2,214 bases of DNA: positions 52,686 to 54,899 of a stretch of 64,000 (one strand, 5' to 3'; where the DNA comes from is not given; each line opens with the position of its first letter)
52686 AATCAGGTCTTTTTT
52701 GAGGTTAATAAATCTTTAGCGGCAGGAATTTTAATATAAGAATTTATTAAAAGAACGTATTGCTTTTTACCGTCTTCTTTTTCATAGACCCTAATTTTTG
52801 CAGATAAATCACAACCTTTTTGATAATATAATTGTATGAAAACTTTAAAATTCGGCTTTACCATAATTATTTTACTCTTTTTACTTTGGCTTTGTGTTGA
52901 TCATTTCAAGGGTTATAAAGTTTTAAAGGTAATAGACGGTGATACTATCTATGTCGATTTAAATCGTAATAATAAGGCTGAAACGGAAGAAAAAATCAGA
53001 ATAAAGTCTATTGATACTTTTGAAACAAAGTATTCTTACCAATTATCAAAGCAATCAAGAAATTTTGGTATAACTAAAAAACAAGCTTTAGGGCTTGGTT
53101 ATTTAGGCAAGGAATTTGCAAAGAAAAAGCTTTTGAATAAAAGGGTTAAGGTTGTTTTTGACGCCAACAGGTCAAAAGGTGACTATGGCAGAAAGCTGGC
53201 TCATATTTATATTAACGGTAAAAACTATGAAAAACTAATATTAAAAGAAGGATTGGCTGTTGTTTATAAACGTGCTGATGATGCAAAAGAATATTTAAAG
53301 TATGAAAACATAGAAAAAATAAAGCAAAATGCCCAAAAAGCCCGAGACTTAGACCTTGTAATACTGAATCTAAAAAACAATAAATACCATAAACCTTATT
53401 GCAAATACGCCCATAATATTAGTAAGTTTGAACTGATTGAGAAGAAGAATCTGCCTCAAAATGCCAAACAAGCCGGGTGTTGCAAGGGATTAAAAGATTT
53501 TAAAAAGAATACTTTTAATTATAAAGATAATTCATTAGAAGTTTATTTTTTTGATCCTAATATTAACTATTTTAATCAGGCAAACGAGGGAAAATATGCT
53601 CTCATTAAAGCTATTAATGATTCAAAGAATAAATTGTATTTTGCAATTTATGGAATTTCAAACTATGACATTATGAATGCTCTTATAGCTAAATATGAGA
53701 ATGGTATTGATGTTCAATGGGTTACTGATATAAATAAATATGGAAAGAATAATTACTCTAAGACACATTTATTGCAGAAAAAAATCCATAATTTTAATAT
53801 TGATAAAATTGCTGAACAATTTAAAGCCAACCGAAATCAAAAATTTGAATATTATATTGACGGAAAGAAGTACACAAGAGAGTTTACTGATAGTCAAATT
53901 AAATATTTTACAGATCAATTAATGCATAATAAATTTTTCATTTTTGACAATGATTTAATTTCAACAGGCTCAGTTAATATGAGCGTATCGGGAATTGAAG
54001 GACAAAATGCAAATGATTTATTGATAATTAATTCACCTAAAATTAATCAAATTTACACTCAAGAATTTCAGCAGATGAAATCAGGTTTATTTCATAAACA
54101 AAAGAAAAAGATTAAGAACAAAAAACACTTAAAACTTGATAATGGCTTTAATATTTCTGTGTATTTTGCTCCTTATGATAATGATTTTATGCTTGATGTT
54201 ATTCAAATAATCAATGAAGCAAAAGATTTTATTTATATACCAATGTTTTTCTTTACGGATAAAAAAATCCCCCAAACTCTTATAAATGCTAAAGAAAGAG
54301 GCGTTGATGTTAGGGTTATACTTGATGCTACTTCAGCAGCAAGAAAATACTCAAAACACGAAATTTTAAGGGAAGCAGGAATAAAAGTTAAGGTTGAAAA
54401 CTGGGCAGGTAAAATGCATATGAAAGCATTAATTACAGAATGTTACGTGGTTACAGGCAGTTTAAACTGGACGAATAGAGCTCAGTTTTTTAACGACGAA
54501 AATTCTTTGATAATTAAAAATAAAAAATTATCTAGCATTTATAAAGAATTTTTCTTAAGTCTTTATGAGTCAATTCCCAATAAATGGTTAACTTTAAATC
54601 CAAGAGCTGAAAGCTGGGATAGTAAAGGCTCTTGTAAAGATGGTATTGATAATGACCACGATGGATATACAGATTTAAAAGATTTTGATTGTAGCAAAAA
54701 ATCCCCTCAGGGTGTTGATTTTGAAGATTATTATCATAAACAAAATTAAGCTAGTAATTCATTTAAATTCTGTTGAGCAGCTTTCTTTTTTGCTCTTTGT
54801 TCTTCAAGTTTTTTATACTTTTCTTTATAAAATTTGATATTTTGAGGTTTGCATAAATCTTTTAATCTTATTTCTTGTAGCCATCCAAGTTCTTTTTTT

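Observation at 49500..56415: Conservation is centred on the divergent promoters, not on genes: conserved 5' halves, diverged facing 3' halves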

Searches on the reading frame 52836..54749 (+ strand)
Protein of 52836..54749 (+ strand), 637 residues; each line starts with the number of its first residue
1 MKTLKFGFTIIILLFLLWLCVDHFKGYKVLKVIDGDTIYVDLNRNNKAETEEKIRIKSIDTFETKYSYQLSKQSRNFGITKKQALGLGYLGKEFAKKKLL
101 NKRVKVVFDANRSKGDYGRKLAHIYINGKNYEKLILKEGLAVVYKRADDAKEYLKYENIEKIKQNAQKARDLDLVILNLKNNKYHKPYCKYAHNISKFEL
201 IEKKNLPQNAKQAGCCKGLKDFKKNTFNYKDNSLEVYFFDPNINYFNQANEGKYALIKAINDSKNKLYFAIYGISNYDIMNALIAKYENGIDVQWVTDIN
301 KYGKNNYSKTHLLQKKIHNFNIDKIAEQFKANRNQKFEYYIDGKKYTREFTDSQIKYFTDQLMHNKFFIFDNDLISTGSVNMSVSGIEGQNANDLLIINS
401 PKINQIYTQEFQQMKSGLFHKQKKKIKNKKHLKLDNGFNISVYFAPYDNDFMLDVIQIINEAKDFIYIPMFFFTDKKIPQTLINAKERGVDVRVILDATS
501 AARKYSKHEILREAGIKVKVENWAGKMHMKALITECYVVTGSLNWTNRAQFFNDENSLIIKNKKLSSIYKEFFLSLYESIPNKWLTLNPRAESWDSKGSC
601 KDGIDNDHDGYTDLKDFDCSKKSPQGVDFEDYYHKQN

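Call 4: search_protein_families(library=pfam, proteins=[window:52836-54749:+], max_evalue=0.01)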
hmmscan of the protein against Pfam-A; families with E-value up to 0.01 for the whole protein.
window:52836-54749:+ (637 aa): 5 families
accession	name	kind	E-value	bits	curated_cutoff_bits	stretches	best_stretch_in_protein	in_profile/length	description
PF13091.12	PLDc_2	-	1.1e-42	145.5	27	2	455-575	1-130/132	PLD-like domain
PF00565.23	SNase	-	3.6e-11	43.9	21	1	53-170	1-101/107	Staphylococcal nuclease homologue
PF24402.1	iHKD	-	0.0014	19.2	27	0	477-521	4-48/111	Inactive HKD-Rease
PF00614.28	PLDc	-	0.0021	18.4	21.9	0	362-382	4-24/28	Phospholipase D Active site motif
PF07894.18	SACK1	-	0.004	17.2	21.4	1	439-501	111-177/274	Scaffolding anchor of CK1 domain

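Call 5: search_protein_families(library=padloc, proteins=[window:52836-54749:+], max_evalue=0.01)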
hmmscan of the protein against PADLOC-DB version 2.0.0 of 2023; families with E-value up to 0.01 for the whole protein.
window:52836-54749:+ (637 aa): 14 families
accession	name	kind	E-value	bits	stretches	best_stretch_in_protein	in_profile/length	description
PDLC02614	DrmC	-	2.7e-21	73.9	3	455-569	26-144/153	DrmC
PDLC02901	DpdK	-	1.2e-09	36.1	1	480-557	72-149/173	DpdK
PDLC02605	DrmC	-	2.3e-07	28.7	1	456-573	121-256/270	DrmC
PDLC03922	MkoB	-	1.5e-06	25.7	1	480-571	509-598/610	-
PDLC02606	DrmC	-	1.7e-06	25.9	0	455-501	39-86/182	DrmC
PDLC02612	DrmC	-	1.1e-05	23.1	1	453-520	95-164/235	DrmC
PDLC02589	DrmC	-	2.3e-05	21.7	0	458-501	118-162/264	DrmC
PDLC02585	DrmC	-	0.00022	18.9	0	455-501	110-157/253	DrmC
PDLC02595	DrmC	-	0.00049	17.9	0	476-508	147-179/269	DrmC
PDLC02588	DrmC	-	0.0014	16.3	0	475-504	130-159/256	DrmC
PDLC01096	C3a212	-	0.0019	15.5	1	29-146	50-153/279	SNc+LTD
PDLC02597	DrmC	-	0.0039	15.1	0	457-568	103-227/242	DrmC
PDLC02902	DpdK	-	0.0062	14.8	0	525-556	81-112/137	DpdK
PDLC02609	DrmC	-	0.0087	14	0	454-565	100-221/241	DrmC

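Call 6: search_protein_families(library=ncbifam, proteins=[window:52836-54749:+], max_evalue=0.01)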
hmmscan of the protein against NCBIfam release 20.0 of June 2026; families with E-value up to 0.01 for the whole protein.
window:52836-54749:+ (637 aa): 9 families
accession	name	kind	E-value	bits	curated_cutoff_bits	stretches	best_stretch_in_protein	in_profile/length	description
NF047969.1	CaNuclEcnA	equivalog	2.7e-20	72.9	180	1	22-163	3-143/151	calcium-activated nuclease EcnA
NF010492.0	PRK13912.1-3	equivalog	1.4e-17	63.9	297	2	441-572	24-167/178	nuclease NucT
NF010490.0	PRK13912.1-1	equivalog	4.5e-14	52.8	211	1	441-576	20-155/159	nuclease NucT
NF010491.0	PRK13912.1-2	equivalog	4.3e-11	42.9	225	1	441-570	26-165/180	nuclease NucT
NF041068.1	DpdK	equivalog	5.2e-10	39.1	100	1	476-556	65-146/167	phospholipase D-like domain-containing protein DpdK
NF038319.1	DISARM_DrmC_I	equivalog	2.5e-09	37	133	1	455-573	99-231/236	DISARM system phospholipase D-like protein DrmC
NF010493.0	PRK13912.1-4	equivalog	1.6e-08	34.7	351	1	439-573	15-161/171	nuclease NucT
NF033662.1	acid_disulf_rpt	repeat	5.9e-07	29.1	41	1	597-622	4-29/32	acidic double-disulfide repeat-containing protein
NF008427.0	PRK11263.1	equivalog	4.5e-06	26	281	1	363-572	112-335/409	cardiolipin synthase ClsB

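Call 19: search_solved_structures(query=window:52836-54749:+, max_evalue=0.01)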
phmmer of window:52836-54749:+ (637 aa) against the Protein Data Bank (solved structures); distinct sequences matched with E-value up to 0.01: 290 (the best 60 are shown).
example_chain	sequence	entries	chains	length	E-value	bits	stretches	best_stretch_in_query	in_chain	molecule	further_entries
9lkx_K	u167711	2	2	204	2e-13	53.2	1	455-600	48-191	Mitochondrial cardiolipin hydrolase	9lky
4ggj_A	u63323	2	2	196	2e-13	53.1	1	447-583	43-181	Mitochondrial cardiolipin hydrolase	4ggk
1byr_A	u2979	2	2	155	1e-10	44.2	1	442-571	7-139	PROTEIN (ENDONUCLEASE)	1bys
6ehi_A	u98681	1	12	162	2.8e-07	32.9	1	438-570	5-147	Nuclease NucT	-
1syb_A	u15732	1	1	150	2.6e-06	29.7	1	28-159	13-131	STAPHYLOCOCCAL NUCLEASE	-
4zuj_A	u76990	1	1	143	5.7e-06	28.5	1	87-154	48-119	Thermonuclease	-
4qb4_A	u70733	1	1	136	7.3e-06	28.2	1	55-159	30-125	Thermonuclease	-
2pqe_A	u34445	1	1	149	8.3e-06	28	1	26-155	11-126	Thermonuclease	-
4h4a_A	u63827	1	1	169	9e-06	27.9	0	455-537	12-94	Mitochondrial cardiolipin hydrolase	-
4gen_A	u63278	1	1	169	9.1e-06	27.9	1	455-560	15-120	Mitochondrial cardiolipin hydrolase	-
2f0t_A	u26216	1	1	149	9.5e-06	27.8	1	56-159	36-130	Staphylococcal nuclease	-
2f0h_A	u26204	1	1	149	9.6e-06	27.8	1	56-159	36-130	Staphylococcal nuclease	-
5c6a_A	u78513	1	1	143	1.1e-05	27.6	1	88-154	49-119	Thermonuclease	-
2f0u_A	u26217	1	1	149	1.1e-05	27.6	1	30-159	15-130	Staphylococcal nuclease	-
2f0o_A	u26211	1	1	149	1.1e-05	27.6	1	56-159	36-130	Staphylococcal nuclease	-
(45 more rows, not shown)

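Call 28: find_homologous_proteins(query=window:52836-54749:+, max_evalue=1e-10)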
Query window:52836-54749:+ (637 aa): 123 proteins with E <= 1e-10 among 8000 candidates; the best 120 are listed.
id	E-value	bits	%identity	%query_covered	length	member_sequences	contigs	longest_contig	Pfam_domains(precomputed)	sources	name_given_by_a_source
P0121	0.0e+0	1433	100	100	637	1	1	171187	PF13091.13,PF00565.24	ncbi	-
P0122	1.1e-217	743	55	100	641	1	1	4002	PF13091.13,PF00565.24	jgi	-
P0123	1.6e-214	732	56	96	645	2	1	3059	PF13091.13,PF00565.24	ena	-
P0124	7.0e-211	720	54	96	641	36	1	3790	PF13091.13,PF00565.24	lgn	-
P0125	3.1e-209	715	54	98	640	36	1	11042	PF13091.13,PF00565.24,PF00614.29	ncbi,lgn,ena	-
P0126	5.2e-208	711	55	95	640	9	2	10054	PF07894.19,PF13091.13,PF00565.24,PF00614.29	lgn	-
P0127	1.8e-204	699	53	98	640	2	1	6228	PF13091.13,PF00565.24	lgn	-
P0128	5.2e-201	688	52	100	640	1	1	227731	PF13091.13,PF00565.24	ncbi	-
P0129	3.6e-199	682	53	98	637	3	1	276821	PF07894.19,PF13091.13,PF00565.24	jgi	-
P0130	5.9e-199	681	57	97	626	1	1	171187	PF07894.19,PF13091.13,PF00565.24,PF00614.29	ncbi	-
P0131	6.1e-196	671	51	98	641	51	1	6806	PF07894.19,PF13091.13,PF00565.24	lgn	-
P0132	7.8e-194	664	55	94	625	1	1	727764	PF07894.19,PF13091.13,PF00565.24,PF00614.29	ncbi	-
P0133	2.3e-178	613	56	92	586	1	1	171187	PF07894.19,PF13091.13,PF00565.24,PF00614.29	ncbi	-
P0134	5.4e-164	565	57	73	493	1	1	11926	PF13091.13,PF00614.29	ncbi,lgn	-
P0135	5.2e-147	509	57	64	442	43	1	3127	PF13091.13,PF00614.29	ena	-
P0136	2.8e-144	500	55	66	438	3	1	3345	PF07894.19,PF13091.13,PF00614.29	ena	-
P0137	3.5e-141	490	44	96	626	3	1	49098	PF07894.19,PF13091.13,PF00565.24,PF00614.29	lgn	-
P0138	1.5e-139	485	45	94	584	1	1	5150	PF07894.19,PF13091.13,PF17941.8,PF00565.24,PF00614.29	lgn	-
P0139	6.4e-139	483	44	95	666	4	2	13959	PF07894.19,PF13091.13,PF00614.29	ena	-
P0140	5.3e-138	480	50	76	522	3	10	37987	PF13091.13,PF00565.24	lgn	-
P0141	1.5e-135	471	43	96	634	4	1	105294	PF07894.19,PF13091.13,PF11495.15,PF17941.8,PF00614.29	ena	-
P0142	1.7e-135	471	42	96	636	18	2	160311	PF07894.19,PF13091.13,PF11495.15,PF00614.29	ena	-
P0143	2.9e-135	471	43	97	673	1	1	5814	PF07894.19,PF13091.13,PF00565.24,PF00614.29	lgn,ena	-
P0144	8.3e-135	469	42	97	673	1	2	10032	PF07894.19,PF13091.13,PF00565.24,PF00614.29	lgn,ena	-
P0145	8.7e-135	469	42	97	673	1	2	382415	PF07894.19,PF13091.13,PF00565.24,PF00614.29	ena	-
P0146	5.2e-133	463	42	97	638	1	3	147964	PF07894.19,PF13091.13,PF11495.15,PF17941.8,PF00565.24,PF00614.29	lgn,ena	-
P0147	1.8e-132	461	42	97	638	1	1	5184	PF07894.19,PF13091.13,PF11495.15,PF17941.8,PF00565.24,PF00614.29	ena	-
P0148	3.4e-131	457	42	96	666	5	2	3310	PF07894.19,PF13091.13,PF00565.24,PF00614.29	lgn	-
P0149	3.0e-129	451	41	96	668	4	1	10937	PF07894.19,PF13091.13,PF00565.24,PF00614.29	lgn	-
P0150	3.7e-129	450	42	97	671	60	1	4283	PF07894.19,PF13091.13,PF00565.24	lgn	-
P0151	1.2e-128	449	43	96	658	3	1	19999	PF07894.19,PF13091.13,PF00565.24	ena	-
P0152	5.2e-128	447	41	96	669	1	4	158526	PF07894.19,PF13091.13,PF00565.24,PF00614.29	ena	-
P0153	5.6e-126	440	49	82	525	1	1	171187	PF07894.19,PF13091.13,PF00565.24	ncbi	-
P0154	6.2e-126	440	39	97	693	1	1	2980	PF07894.19,PF13091.13,PF00614.29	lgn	-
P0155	6.7e-126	440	42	94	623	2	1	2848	PF07894.19,PF13091.13,PF00565.24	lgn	-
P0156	3.6e-124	434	41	97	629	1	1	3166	PF07894.19,PF13091.13,PF11495.15,PF00565.24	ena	-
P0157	3.7e-123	431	40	96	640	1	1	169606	PF07894.19,PF13091.13,PF00565.24,PF00614.29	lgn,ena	-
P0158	3.8e-122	427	41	92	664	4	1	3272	PF07894.19,PF13091.13,PF00565.24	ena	-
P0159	1.7e-121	425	41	96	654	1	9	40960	PF07894.19,PF13091.13,PF00565.24,PF00614.29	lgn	-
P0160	2.3e-121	425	41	96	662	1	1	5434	PF07894.19,PF13091.13,PF00565.24,PF00614.29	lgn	-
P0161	1.7e-120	422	42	93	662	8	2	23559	PF07894.19,PF13091.13,PF00565.24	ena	-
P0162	1.1e-119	419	42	93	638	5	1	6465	PF07894.19,PF13091.13,PF00565.24,PF00614.29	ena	-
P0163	2.7e-117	411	43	91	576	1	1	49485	PF07894.19,PF13091.13,PF00565.24,PF00614.29,PF24402.2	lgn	-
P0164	5.5e-117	410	42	87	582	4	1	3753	PF07894.19,PF13091.13,PF00565.24,PF00614.29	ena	-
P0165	5.8e-117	410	38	98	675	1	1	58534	PF07894.19,PF13091.13,PF00565.24,PF00614.29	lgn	-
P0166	6.4e-117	410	42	87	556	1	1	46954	PF07894.19,PF13091.13,PF00565.24,PF00614.29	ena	-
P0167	1.3e-116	409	42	87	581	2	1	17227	PF13091.13,PF00614.29,PF24402.2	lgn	-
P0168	1.6e-115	405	43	87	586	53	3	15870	PF07894.19,PF13091.13,PF00565.24,PF00614.29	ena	-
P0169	1.7e-115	405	42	88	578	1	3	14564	PF07894.19,PF13091.13,PF00565.24,PF00614.29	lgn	-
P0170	2.1e-115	405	41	93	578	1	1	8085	PF07894.19,PF13091.13,PF00565.24,PF00614.29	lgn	-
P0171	2.5e-115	405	42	87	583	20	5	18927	PF07894.19,PF13091.13,PF00565.24,PF00614.29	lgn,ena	-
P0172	1.4e-114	402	42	87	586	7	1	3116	PF07894.19,PF13091.13,PF00565.24,PF00614.29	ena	-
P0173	1.1e-113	399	42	87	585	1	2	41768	PF07894.19,PF13091.13,PF00565.24,PF00614.29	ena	-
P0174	7.4e-113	397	42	90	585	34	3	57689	PF07894.19,PF13091.13,PF17941.8,PF00565.24,PF00614.29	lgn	-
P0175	1.4e-112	396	42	90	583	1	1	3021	PF13091.13,PF00565.24,PF00614.29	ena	-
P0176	8.0e-112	393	41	90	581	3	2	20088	PF07894.19,PF13091.13,PF00565.24,PF00614.29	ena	-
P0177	6.3e-111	390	39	79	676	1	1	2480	PF07894.19,PF13091.13,PF00565.24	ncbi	-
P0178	2.3e-110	388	41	91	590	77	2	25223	PF07894.19,PF13091.13,PF00565.24,PF00614.29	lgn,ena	-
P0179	2.7e-110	388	41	90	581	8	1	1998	PF07894.19,PF13091.13,PF00565.24,PF00614.29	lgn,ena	-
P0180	4.5e-110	387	41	90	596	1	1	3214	PF07894.19,PF13091.13,PF11495.15,PF17941.8,PF00565.24,PF00614.29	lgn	-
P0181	1.4e-109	386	41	90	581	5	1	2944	PF07894.19,PF13091.13,PF00565.24,PF00614.29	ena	-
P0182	2.3e-109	385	41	90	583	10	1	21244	PF07894.19,PF13091.13,PF00565.24,PF00614.29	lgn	-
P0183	7.3e-109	383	38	96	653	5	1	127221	PF13091.13,PF00565.24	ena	-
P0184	7.4e-109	383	40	89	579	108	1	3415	PF07894.19,PF13091.13,PF00565.24,PF00614.29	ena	-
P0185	4.2e-108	381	39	91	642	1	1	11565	PF07894.19,PF13091.13,PF11495.15,PF00565.24,PF00614.29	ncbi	-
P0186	1.2e-107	379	40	89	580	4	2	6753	PF07894.19,PF13091.13,PF00565.24,PF00614.29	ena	-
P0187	4.2e-107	378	40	89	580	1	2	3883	PF07894.19,PF13091.13,PF00565.24,PF00614.29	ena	-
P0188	5.2e-106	374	37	97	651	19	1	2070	PF13091.13,PF00565.24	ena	-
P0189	2.5e-104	368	38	95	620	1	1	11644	PF13091.13,PF00614.29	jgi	-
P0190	5.9e-104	367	37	95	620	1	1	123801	PF13091.13,PF00614.29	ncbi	-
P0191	3.6e-103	365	40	89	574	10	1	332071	PF07894.19,PF13091.13,PF00565.24,PF00614.29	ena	-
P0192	7.1e-101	357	38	97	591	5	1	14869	PF07894.19,PF13091.13,PF00614.29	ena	-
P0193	7.9e-101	357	36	96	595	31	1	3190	PF07894.19,PF13091.13,PF11495.15,PF00614.29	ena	-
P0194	1.1e-100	356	36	96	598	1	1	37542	PF07894.19,PF13091.13,PF00614.29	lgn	-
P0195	3.4e-100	355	36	96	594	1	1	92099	PF07894.19,PF13091.13,PF00614.29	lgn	-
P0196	6.3e-99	351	34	96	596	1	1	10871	PF07894.19,PF13091.13,PF11495.15,PF00614.29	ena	-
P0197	4.9e-98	348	39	91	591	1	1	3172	PF07894.19,PF13091.13,PF00565.24,PF00614.29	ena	-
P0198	7.0e-98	347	39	91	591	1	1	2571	PF07894.19,PF13091.13,PF00565.24,PF00614.29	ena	-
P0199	6.4e-97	344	36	95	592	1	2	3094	PF07894.19,PF13091.13,PF11495.15,PF00614.29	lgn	-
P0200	2.3e-96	342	35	97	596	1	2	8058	PF07894.19,PF13091.13,PF11495.15,PF00614.29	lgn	-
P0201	5.2e-96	341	36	96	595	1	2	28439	PF07894.19,PF13091.13,PF11495.15,PF00614.29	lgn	-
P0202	7.3e-96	340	39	91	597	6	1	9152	PF07894.19,PF13091.13,PF00565.24,PF00614.29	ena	-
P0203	2.6e-94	335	36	93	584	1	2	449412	PF07894.19,PF13091.13,PF11495.15,PF00614.29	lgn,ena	-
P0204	4.8e-94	334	40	79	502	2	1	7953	PF07894.19,PF13091.13,PF00565.24,PF00614.29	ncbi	-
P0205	1.8e-93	332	38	91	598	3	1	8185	PF07894.19,PF13091.13,PF00614.29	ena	-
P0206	3.7e-93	331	39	89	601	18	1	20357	PF07894.19,PF13091.13,PF00565.24,PF00614.29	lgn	-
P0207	6.2e-93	331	38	90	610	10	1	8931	PF07894.19,PF13091.13,PF00565.24,PF00614.29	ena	-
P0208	3.1e-92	328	38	90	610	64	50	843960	PF07894.19,PF13091.13,PF00565.24,PF00614.29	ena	-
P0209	9.9e-92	327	38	90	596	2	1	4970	PF07894.19,PF13091.13,PF00614.29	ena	-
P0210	1.0e-91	327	40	80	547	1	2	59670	PF07894.19,PF13091.13,PF00565.24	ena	-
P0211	1.1e-91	327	38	90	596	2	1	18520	PF07894.19,PF13091.13,PF00614.29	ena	-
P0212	1.6e-91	326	38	90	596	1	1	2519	PF07894.19,PF13091.13,PF00614.29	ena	-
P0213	3.3e-90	322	36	97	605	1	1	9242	PF07894.19,PF13091.13,PF11495.15,PF00614.29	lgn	-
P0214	3.9e-90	321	36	97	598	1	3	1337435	PF07894.19,PF13091.13,PF11495.15,PF00614.29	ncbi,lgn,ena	-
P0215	5.0e-90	321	34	89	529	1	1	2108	PF13091.13,PF00565.24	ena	-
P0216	2.8e-88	315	42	73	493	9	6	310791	PF13091.13,PF00565.24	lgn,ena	-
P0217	2.1e-87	312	33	97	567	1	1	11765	PF07894.19,PF13091.13,PF11495.15,PF00614.29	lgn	-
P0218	5.7e-84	301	32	96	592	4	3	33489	PF07894.19,PF13091.13,PF00614.29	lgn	-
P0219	9.0e-84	300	34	94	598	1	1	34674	PF07894.19,PF13091.13,PF00614.29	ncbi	-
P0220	1.8e-80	290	35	94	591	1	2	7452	PF07894.19,PF13091.13,PF11495.15,PF17941.8,PF00614.29,PF24402.2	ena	-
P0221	2.9e-78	282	34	90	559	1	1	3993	PF07894.19,PF13091.13,PF11495.15,PF17941.8,PF00614.29,PF24402.2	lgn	-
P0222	3.3e-78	282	36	97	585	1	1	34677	PF07894.19,PF13091.13,PF00614.29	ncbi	-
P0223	1.5e-77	280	34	97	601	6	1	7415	PF07894.19,PF13091.13,PF11495.15,PF00614.29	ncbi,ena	-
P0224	2.1e-77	279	40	57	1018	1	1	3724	PF00932.26,PF07894.19,PF13091.13,PF11495.15,PF00614.29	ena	-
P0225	3.2e-76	276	33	93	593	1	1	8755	PF13091.13,PF00614.29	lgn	-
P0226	1.8e-75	273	33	98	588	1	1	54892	PF07894.19,PF13091.13,PF00614.29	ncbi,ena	-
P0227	2.2e-75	273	33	98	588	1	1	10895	PF07894.19,PF13091.13,PF00614.29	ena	-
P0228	3.7e-75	272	34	96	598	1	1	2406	PF07894.19,PF13091.13,PF00614.29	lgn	-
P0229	4.9e-74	268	36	97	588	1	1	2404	PF07894.19,PF13091.13,PF00614.29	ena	-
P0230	4.0e-72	262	33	94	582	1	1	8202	PF13091.13,PF00614.29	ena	-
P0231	6.4e-72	261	33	89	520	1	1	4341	PF07894.19,PF13091.13,PF11495.15,PF17941.8,PF00614.29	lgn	-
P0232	1.0e-71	261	32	95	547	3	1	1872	PF07894.19,PF13091.13,PF00614.29,PF24402.2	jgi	-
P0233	1.2e-67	247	32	96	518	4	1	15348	PF13091.13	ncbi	-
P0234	1.5e-64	237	37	61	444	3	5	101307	PF07894.19,PF13091.13,PF11495.15,PF00614.29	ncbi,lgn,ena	-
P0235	7.6e-64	235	32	96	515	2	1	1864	PF13091.13,PF11495.15,PF00614.29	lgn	-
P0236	4.3e-63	232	37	61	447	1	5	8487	PF07894.19,PF13091.13,PF00614.29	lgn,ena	-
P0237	4.0e-60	222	39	60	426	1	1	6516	PF13091.13,PF00565.24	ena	-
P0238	9.4e-53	198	35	68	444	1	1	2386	PF13091.13,PF00565.24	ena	-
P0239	8.7e-33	132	31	51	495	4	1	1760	PF00932.26,PF13091.13,PF00614.29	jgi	-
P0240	5.0e-22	97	24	51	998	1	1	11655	PF07894.19,PF13091.13,PF11495.15,PF00614.29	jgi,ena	-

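Call 30: find_encoding_contigs(protein=P0132, flank=10000, max_places=3)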
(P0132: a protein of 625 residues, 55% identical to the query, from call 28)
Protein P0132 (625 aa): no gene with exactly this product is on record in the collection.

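Call 31: find_encoding_contigs(protein=P0128, flank=10000, max_places=3)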
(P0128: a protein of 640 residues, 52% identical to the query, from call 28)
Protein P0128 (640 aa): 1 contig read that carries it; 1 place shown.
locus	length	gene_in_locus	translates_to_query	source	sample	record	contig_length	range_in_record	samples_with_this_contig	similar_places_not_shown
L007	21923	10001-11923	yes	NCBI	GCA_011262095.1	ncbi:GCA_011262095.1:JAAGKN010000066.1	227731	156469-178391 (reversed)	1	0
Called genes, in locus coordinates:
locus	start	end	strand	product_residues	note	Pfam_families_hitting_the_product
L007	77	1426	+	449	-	PF02321:OEP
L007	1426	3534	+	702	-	PF02463:SMC_N, PF03412:Peptidase_C39 (weak), PF00664:ABC_membrane, PF00005:ABC_tran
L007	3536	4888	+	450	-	PF25917:BSH_RND (faint), PF25919:BSH_CusB (weak), PF25994:HH_AprE (weak), PF26002:Beta-barrel_AprE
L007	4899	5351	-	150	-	PF10543:ORF6N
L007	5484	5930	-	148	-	PF05069:Phage_tail_S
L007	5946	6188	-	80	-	-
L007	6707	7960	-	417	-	-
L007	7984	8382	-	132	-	-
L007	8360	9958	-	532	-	-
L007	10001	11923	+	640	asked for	PF00565:SNase, PF13091:PLDc_2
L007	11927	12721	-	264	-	PF01507:PAPS_reduct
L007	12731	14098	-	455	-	-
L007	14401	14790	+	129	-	-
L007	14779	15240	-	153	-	PF01582:TIR, PF13676:TIR_2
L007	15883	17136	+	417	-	-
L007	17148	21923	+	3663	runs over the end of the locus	PF26363:Phospholipase-like (weak), PF00353:HemolysinCabind, PF06594:HCBP_related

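Call 32: search_protein_families(library=padloc, proteins=[L007:12731-14098:-], max_evalue=0.01)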
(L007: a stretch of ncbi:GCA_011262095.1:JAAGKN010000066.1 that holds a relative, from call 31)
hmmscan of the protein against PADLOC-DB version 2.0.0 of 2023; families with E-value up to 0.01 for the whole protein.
L007:12731-14098:- (455 aa): 11 families
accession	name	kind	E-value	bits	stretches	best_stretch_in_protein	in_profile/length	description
PDLC02779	SspC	-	2.6e-45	152.7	1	129-416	747-1052/1054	SspC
PDLC02781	SspC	-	1.6e-42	143.4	1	117-421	737-1061/1104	SspC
PDLC02778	SspC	-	7e-40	134.6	1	129-419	743-1051/1053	SspC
PDLC02780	SspC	-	9.8e-38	127.7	1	120-419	722-1027/1045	SspC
PDLC02775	SspC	-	1e-36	124.1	1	162-417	791-1061/1064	SspC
PDLC02777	SspC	-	1.4e-28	97.6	1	120-413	736-1041/1097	SspC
PDLC02774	SspC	-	2.5e-28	96.4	1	160-439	757-1053/1065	SspC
PDLC02770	SspC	-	1.6e-20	70.9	1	122-418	723-1040/1047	SspC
PDLC02773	SspC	-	5.6e-16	55.7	1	162-404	747-1003/1011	SspC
PDLC02776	SspC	-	9e-16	54.8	1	162-413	718-986/1039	SspC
PDLC02478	BrxC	-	8.2e-06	21.7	1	144-399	778-1045/1108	BrxC-PglY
